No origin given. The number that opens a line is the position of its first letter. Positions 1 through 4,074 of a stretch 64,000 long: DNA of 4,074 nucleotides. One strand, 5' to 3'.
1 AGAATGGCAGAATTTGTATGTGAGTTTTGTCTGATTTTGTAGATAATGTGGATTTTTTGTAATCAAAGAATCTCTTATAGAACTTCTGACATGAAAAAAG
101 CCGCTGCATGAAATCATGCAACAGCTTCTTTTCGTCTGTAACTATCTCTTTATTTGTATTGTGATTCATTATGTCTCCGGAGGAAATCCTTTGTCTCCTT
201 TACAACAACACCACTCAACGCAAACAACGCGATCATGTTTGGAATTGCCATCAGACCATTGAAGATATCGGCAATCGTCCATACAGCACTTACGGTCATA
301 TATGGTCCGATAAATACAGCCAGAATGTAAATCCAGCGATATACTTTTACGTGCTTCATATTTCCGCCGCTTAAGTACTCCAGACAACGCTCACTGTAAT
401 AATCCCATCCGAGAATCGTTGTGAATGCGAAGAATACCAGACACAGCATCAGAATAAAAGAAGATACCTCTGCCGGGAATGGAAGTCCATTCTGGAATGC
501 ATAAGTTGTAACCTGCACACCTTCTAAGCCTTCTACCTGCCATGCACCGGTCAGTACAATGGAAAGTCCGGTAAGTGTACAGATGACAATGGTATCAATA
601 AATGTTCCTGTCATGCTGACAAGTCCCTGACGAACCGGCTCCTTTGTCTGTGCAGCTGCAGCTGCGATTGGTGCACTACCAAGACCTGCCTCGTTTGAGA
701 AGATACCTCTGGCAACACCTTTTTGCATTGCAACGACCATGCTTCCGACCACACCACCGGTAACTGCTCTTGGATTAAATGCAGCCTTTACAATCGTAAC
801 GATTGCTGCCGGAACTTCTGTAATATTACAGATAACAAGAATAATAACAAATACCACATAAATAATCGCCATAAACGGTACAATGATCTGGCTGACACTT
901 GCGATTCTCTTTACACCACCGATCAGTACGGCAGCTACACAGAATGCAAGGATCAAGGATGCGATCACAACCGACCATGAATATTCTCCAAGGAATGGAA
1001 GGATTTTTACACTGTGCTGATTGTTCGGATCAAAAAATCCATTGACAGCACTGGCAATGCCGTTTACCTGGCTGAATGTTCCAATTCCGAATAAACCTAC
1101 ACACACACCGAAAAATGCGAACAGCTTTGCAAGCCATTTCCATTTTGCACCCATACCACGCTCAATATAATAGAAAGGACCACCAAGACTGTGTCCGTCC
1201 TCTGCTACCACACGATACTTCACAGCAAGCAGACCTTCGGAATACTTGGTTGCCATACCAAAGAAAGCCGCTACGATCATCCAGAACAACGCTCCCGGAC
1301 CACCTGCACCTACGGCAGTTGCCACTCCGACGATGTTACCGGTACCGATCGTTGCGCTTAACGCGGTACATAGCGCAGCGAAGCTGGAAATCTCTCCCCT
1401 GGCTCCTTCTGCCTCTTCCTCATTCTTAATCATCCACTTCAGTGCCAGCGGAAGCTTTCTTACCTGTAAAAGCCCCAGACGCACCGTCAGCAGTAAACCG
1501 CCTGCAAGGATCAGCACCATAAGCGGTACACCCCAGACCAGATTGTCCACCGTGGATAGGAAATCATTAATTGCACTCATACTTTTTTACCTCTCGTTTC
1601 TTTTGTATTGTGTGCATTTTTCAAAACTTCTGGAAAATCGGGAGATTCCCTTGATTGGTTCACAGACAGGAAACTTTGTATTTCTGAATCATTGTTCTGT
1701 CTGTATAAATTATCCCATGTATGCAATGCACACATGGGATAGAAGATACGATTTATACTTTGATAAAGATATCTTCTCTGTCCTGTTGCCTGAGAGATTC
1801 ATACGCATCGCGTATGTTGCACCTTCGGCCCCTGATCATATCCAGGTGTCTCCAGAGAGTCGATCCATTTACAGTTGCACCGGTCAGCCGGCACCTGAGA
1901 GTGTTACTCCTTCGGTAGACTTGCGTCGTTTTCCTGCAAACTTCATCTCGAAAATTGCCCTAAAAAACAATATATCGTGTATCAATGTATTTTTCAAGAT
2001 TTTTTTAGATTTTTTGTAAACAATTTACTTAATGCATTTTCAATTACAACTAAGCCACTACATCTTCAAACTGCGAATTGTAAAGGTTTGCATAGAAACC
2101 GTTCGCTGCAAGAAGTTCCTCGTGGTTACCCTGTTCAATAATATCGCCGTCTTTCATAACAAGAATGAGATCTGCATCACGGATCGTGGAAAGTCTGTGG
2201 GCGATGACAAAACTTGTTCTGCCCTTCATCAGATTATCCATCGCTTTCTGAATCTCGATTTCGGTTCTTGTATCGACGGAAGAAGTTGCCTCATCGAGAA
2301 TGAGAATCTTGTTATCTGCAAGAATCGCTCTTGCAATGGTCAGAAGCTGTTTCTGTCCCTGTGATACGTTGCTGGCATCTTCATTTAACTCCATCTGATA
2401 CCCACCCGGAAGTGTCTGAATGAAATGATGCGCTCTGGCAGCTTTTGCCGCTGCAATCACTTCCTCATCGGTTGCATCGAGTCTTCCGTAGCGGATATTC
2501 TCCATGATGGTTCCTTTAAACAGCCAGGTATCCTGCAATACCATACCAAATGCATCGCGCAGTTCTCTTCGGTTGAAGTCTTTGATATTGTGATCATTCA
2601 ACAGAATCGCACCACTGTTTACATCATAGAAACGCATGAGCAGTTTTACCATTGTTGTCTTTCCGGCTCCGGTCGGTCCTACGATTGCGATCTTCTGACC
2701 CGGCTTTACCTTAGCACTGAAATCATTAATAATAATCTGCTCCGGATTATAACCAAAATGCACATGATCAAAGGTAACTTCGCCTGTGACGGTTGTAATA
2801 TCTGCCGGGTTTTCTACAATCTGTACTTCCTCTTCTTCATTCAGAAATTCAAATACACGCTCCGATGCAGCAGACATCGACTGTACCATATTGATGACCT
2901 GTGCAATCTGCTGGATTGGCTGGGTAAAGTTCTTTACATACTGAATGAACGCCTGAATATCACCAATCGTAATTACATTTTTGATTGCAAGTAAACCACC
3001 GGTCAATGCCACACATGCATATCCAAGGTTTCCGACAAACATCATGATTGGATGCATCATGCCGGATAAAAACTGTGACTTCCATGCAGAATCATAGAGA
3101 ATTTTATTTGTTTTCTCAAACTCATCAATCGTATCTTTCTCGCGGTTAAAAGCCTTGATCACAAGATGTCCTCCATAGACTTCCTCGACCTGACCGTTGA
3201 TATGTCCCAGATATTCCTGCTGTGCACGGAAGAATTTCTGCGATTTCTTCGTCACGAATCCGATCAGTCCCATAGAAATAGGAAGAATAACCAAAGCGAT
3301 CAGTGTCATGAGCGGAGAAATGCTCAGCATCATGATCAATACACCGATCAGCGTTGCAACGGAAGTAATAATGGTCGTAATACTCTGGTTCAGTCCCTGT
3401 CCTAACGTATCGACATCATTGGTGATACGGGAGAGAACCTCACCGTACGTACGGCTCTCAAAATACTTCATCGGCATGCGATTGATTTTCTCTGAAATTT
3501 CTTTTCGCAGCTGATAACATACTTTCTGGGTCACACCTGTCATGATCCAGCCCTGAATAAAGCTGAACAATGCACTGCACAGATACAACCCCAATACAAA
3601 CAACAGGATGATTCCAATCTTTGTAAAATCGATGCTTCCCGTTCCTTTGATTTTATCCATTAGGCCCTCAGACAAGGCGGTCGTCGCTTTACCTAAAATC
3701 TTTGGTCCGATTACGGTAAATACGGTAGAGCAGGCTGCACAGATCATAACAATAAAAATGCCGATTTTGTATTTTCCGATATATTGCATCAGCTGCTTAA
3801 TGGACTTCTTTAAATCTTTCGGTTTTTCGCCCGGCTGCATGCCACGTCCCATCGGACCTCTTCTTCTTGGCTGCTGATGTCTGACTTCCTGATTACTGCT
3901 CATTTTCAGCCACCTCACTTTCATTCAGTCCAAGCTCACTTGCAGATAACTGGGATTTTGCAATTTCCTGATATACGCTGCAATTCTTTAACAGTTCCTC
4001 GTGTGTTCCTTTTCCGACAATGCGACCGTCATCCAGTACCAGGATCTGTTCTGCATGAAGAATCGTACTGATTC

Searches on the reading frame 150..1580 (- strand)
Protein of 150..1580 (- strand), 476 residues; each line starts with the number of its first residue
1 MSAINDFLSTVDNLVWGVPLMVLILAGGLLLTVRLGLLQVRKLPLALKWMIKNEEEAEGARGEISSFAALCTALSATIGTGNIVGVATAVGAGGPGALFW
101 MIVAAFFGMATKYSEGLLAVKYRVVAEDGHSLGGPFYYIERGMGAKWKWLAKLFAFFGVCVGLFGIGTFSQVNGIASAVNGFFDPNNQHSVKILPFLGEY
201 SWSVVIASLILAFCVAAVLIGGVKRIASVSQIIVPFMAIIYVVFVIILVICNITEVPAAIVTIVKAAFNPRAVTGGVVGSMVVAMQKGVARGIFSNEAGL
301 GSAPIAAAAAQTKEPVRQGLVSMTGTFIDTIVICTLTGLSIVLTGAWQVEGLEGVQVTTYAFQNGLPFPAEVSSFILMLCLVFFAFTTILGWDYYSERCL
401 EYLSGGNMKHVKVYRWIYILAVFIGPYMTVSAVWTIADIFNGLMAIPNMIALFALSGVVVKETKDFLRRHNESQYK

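Call 71: search_protein_families(library=pfam, proteins=[window:150-1580:-], max_evalue=0.00001)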
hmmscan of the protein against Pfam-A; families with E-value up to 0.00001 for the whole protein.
window:150-1580:- (476 aa): 1 family
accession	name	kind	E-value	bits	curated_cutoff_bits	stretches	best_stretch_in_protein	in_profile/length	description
PF01235.23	Na_Ala_symp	-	3.1e-140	468.4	24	1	57-473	6-386/392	Sodium:alanine symporter family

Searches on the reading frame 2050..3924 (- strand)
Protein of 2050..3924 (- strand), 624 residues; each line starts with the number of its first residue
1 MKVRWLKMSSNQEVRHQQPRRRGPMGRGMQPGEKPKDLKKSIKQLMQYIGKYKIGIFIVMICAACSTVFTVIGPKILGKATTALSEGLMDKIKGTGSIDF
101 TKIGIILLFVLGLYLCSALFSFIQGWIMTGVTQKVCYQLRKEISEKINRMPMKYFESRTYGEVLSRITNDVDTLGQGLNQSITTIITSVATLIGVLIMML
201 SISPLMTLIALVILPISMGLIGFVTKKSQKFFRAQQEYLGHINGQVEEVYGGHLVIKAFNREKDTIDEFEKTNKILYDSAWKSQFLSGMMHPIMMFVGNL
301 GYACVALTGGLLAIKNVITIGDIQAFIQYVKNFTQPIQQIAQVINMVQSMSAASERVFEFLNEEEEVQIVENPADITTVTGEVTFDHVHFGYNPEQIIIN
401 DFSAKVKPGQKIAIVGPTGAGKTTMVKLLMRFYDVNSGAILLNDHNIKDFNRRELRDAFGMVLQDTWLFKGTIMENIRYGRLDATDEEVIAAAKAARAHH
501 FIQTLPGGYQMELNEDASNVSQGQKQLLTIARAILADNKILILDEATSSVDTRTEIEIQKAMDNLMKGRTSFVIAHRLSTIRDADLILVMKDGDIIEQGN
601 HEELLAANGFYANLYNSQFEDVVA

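Call 10: search_protein_families(library=pfam, proteins=[window:2050-3924:-], max_evalue=0.01)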
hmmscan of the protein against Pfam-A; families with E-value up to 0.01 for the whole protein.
window:2050-3924:- (624 aa): 10 families
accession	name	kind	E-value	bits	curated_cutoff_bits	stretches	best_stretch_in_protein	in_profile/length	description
PF00664.28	ABC_membrane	-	1.6e-57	195.7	28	1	56-336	1-273/274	ABC transporter transmembrane region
PF00005.33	ABC_tran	-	7.7e-30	104.7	25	1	400-548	2-137/137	ABC transporter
PF13401.12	AAA_22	-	4.7e-05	24.2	27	1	412-548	8-95/130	AAA domain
PF13604.12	AAA_30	-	0.00014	22.1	27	0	412-436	21-45/191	AAA domain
PF22571.1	LiaI-LiaF-TM_PspC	-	0.0029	17.8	27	1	165-225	6-63/142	PspC transmembrane region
PF13304.12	AAA_21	-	0.003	18.1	27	0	514-565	232-286/304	AAA domain, putative AbiEii toxin, Type IV TA system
PF19263.5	DUF5906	-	0.0046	18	27.6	0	414-465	1-54/114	Family of unknown function (DUF5906)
PF02367.23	TsaE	-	0.0047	17.3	26.6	0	400-435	12-47/128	Threonylcarbamoyl adenosine biosynthesis protein TsaE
PF13173.12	AAA_14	-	0.005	17.3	27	0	412-453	5-46/129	AAA domain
PF00004.35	AAA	-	0.0073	17.2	21.2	0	414-571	3-97/131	ATPase family associated with various cellular activities (AAA)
